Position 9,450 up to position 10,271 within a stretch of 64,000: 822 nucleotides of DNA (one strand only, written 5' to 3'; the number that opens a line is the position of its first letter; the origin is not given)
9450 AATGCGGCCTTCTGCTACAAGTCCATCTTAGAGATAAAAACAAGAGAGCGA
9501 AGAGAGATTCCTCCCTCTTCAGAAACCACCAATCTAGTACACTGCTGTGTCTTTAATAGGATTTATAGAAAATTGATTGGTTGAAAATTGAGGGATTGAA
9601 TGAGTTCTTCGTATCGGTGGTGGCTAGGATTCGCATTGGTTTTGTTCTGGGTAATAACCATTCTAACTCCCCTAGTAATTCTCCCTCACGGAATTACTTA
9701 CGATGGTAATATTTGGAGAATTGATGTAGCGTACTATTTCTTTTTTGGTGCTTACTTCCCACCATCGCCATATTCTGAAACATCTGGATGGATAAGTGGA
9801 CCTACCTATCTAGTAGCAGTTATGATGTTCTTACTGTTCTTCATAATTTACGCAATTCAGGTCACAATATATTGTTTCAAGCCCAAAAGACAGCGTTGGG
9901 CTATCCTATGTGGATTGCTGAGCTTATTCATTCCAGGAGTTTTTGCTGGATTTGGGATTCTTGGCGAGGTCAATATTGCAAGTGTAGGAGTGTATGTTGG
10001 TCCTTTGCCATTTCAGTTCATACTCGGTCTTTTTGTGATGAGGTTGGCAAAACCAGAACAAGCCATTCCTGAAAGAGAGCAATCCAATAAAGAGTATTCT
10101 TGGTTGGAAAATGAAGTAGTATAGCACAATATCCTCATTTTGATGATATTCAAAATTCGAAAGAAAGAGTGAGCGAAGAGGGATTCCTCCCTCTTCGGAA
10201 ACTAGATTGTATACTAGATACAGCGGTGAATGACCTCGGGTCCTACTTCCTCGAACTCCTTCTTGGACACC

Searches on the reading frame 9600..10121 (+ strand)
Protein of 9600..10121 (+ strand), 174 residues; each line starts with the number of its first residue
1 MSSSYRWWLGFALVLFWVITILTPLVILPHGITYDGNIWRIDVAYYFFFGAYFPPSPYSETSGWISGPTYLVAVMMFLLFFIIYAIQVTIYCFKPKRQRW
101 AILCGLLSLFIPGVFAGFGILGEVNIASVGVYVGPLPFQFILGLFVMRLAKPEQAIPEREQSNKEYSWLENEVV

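Call 3: search_protein_families(library=pfam, proteins=[window:9600-10121:+], max_evalue=1)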
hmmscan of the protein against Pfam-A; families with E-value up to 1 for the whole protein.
window:9600-10121:+ (174 aa): 1 family
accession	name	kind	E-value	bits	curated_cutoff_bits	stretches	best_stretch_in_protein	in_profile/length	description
PF05106.17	Phage_holin_3_1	-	0.17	12.8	23.8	1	83-134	29-81/99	Phage holin family (Lysis protein S)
